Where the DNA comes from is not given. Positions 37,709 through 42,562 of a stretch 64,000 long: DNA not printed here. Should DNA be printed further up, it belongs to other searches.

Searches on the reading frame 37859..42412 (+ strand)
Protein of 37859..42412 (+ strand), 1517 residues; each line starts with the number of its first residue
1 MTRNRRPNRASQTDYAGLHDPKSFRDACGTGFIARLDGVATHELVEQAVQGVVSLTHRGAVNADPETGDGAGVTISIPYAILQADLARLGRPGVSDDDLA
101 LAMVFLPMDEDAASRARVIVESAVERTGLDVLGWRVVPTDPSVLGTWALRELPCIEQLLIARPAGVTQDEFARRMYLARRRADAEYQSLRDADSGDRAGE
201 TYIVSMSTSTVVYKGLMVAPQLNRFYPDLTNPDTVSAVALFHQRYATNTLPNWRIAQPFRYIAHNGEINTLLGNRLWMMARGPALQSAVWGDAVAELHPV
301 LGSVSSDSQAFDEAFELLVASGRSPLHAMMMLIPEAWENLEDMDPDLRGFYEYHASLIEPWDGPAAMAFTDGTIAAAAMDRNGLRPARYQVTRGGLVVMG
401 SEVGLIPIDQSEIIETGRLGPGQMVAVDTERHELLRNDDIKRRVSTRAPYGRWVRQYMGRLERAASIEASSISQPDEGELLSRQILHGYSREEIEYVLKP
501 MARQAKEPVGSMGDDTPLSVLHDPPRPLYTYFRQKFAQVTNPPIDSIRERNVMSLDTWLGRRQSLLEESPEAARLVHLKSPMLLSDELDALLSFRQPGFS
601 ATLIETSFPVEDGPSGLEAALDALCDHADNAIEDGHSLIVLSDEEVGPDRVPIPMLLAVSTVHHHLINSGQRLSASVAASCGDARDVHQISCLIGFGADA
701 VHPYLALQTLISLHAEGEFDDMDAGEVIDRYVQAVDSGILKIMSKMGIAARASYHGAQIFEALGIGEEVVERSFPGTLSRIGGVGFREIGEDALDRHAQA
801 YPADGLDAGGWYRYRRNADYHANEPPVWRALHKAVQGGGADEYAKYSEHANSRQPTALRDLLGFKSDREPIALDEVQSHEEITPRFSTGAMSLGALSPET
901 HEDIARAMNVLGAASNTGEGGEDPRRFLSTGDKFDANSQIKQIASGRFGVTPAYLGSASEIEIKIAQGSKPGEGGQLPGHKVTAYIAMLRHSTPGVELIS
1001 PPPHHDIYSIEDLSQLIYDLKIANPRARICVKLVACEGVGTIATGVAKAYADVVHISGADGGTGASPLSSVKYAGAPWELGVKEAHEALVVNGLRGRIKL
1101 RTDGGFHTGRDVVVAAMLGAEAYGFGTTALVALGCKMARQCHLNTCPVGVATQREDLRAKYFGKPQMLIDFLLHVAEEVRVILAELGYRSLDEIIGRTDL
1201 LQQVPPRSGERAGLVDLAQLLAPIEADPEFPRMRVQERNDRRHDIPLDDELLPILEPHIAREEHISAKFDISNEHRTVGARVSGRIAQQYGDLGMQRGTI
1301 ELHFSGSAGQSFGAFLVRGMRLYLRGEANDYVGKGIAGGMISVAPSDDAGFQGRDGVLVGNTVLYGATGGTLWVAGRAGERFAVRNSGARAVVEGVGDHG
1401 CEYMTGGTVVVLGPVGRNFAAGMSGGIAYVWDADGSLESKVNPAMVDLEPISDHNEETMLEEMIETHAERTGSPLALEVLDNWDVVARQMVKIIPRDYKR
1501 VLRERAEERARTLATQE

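Call 59: search_protein_families(library=pfam, proteins=[window:37859-42412:+], max_evalue=0.0001)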
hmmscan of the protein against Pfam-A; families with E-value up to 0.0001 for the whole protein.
window:37859-42412:+ (1517 aa): 5 families
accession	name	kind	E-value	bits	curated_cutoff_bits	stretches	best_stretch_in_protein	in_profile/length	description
PF00310.26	GATase_2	-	2.7e-159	530.9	19.9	1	28-453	1-420/420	Glutamine amidotransferases class-II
PF01645.23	Glu_synthase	-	1.4e-142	475.7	20.4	1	821-1188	1-368/369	Conserved region in glutamate synthase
PF04898.20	Glu_syn_central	-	5e-104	348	22.8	1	483-765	2-276/277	Glutamate synthase central domain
PF01493.24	GXGXG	-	2.4e-78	262.5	32.5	1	1270-1457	2-189/190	GXGXG motif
PF01070.24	FMN_dh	-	6.6e-05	22.5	24.9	0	1090-1136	266-312/350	FMN-dependent dehydrogenase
